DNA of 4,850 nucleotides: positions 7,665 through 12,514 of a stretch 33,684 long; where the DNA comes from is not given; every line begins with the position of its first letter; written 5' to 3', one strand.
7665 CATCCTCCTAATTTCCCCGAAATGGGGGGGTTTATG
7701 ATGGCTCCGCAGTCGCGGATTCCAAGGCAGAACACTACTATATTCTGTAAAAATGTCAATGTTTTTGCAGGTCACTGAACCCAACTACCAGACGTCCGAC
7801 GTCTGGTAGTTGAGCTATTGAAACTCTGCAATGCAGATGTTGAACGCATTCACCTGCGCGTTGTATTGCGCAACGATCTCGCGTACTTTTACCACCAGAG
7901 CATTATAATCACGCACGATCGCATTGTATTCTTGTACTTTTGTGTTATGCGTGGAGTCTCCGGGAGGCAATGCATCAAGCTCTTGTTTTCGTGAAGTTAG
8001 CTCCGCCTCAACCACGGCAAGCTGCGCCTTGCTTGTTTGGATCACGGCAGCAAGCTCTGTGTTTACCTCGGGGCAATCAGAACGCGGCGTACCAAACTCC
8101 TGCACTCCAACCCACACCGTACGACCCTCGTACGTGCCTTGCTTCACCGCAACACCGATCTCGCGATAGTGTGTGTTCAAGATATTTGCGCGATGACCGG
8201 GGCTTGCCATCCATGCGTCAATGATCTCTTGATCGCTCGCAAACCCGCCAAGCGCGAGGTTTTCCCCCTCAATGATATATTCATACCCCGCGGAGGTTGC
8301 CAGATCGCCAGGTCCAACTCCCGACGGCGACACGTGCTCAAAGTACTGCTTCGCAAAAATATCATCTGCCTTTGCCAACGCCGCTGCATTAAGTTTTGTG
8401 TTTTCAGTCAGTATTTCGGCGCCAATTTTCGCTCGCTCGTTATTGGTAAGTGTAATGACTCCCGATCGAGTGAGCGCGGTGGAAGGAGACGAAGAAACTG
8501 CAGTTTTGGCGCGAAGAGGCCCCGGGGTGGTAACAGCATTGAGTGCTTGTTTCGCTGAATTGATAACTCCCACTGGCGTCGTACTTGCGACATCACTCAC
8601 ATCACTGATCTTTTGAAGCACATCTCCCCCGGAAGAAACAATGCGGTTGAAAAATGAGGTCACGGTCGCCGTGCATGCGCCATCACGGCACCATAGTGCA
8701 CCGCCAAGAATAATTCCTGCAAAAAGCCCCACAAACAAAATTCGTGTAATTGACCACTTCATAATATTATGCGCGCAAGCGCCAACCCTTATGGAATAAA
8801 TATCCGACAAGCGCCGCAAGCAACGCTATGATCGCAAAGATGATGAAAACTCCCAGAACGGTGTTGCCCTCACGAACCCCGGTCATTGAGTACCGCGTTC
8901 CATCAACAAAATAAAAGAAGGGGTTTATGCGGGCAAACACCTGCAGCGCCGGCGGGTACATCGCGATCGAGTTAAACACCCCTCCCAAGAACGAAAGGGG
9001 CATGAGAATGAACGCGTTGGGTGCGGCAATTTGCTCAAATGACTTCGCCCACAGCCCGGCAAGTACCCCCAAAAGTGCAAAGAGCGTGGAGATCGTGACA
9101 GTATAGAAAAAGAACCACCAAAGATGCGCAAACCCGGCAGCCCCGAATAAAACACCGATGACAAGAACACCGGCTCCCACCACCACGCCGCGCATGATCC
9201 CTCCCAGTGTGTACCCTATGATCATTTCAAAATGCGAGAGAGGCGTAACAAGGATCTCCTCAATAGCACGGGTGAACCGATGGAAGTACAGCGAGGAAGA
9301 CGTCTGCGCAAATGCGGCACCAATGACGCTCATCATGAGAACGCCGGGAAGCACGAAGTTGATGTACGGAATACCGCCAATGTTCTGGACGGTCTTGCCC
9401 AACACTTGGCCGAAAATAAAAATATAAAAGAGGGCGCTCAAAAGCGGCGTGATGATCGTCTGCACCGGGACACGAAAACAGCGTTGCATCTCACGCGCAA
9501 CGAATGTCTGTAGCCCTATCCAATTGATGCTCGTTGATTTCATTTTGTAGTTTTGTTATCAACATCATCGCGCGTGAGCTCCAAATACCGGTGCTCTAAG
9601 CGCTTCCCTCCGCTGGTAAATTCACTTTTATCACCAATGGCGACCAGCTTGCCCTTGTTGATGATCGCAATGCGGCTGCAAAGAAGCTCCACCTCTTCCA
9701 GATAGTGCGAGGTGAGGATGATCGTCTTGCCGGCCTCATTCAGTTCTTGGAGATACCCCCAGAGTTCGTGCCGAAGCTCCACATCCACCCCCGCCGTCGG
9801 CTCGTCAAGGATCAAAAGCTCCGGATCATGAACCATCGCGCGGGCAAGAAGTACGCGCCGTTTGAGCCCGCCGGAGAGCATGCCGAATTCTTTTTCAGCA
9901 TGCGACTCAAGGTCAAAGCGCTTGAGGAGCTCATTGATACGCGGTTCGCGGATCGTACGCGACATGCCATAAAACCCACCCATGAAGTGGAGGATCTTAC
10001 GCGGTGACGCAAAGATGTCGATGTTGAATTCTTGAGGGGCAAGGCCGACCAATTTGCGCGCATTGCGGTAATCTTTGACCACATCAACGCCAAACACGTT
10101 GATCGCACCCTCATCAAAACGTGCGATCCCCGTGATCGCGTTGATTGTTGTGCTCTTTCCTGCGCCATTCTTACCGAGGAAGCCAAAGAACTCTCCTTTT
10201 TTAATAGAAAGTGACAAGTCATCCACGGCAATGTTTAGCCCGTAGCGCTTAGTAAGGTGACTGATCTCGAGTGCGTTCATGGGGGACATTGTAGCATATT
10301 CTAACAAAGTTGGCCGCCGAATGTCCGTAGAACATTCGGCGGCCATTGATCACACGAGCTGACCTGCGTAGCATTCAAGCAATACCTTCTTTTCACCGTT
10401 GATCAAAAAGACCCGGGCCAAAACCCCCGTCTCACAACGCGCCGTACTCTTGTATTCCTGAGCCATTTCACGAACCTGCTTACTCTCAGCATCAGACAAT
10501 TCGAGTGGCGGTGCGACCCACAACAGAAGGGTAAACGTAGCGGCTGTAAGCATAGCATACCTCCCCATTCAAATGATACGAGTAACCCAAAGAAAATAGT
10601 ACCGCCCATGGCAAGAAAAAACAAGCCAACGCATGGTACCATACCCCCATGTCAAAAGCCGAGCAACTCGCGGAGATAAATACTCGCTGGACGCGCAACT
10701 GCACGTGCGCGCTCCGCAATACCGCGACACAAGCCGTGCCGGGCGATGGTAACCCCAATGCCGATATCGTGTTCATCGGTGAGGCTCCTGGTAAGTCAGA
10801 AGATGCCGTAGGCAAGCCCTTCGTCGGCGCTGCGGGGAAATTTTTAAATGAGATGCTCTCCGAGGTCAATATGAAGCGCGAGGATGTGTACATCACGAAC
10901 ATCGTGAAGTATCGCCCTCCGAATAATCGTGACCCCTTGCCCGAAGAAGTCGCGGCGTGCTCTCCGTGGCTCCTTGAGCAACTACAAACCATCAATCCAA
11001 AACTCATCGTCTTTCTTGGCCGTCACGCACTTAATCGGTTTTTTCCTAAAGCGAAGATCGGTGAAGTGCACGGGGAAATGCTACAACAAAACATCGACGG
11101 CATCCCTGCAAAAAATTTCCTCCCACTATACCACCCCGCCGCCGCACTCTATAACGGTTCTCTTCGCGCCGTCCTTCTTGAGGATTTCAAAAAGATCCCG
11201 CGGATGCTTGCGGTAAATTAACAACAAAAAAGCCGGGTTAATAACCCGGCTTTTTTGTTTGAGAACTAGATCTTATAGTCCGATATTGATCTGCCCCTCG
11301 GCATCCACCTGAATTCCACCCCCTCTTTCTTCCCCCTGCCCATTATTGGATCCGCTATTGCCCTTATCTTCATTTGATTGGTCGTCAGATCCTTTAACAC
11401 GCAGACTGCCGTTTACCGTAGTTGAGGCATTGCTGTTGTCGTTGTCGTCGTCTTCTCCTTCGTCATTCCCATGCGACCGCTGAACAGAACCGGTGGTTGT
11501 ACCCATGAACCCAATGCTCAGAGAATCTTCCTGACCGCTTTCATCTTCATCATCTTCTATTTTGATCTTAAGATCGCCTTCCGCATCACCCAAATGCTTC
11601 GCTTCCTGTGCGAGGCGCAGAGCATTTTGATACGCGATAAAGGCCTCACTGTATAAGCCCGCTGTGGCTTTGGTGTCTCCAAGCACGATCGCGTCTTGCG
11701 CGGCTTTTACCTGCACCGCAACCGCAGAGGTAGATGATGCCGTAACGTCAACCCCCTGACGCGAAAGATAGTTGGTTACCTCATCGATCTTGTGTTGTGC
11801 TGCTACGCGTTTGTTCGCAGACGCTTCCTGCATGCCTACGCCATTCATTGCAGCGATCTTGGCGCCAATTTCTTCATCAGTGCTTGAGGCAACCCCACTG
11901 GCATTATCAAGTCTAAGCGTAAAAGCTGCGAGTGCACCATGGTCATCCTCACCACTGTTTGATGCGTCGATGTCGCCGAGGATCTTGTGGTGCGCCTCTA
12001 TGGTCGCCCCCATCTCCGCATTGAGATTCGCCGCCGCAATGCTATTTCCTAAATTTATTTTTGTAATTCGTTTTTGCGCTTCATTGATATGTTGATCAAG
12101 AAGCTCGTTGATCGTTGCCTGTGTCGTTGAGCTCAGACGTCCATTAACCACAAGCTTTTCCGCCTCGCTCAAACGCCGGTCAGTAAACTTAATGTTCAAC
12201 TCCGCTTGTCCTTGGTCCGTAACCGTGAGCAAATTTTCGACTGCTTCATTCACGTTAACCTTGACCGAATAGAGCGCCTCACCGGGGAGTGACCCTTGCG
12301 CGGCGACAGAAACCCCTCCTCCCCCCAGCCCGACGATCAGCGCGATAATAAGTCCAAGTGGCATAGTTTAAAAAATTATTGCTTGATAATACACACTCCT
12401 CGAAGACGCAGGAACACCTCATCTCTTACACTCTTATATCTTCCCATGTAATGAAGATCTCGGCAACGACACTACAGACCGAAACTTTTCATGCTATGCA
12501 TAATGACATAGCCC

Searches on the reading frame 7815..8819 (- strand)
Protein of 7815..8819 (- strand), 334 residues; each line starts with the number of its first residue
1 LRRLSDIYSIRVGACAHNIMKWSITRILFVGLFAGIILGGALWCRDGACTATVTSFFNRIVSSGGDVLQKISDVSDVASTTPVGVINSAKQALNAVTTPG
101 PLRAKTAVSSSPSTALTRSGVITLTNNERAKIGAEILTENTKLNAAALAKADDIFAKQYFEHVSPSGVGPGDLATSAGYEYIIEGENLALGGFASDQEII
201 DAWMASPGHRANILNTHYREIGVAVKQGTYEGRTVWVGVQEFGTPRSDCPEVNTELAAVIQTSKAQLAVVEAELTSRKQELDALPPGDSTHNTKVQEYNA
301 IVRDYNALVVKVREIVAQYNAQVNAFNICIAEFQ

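Call 90: search_protein_families(library=pfam, proteins=[window:7815-8819:-], max_evalue=0.00001)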
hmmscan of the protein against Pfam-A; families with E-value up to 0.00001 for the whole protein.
window:7815-8819:- (334 aa): 1 family
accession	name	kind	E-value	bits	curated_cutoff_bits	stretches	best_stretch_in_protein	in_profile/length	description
PF00188.32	CAP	-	1.2e-14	55.6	21.1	1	124-238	3-115/117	Cysteine-rich secretory protein family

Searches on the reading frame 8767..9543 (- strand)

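Call 90: search_protein_families(library=pfam, proteins=[window:8767-9543:-], max_evalue=0.00001)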
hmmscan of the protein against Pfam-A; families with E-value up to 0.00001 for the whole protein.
window:8767-9543:- (258 aa): 2 families
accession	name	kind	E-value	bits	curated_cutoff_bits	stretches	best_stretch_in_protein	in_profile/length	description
PF01061.29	ABC2_membrane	-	3e-31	109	26.9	1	11-220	3-210/211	ABC-2 type transporter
PF12698.13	ABC2_membrane_3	-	2e-11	44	31.6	1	60-245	160-346/347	ABC-2 family transporter protein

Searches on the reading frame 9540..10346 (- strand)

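Call 90: search_protein_families(library=pfam, proteins=[window:9540-10346:-], max_evalue=0.00001)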
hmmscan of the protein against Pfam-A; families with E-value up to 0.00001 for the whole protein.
window:9540-10346:- (268 aa): 2 families
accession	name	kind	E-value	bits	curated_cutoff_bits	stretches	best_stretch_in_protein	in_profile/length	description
PF00005.33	ABC_tran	-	2.5e-28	99.8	25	1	42-185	2-137/137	ABC transporter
PF13304.12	AAA_21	-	3.3e-08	34.4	27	0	158-214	239-298/304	AAA domain, putative AbiEii toxin, Type IV TA system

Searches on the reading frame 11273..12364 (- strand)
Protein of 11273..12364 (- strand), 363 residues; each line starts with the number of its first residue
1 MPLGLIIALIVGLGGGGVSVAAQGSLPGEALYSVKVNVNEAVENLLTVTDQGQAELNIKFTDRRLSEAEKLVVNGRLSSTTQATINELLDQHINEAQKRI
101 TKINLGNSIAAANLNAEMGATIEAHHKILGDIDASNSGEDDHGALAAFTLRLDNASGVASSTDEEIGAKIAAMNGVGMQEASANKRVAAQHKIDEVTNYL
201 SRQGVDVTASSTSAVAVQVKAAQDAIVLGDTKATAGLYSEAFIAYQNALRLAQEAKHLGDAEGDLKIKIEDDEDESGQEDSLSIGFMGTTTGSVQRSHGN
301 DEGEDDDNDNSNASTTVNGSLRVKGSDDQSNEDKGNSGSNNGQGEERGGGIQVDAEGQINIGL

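Call 91: search_protein_families(library=pfam, proteins=[window:11273-12364:-], max_evalue=0.00001)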
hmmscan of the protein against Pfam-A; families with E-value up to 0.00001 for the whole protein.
window:11273-12364:- (363 aa): 1 family
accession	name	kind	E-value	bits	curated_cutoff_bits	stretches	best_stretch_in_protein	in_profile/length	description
PF18915.5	DUF5667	-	1.6e-09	38.5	27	1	24-113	1-77/99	Domain of unknown function (DUF5667)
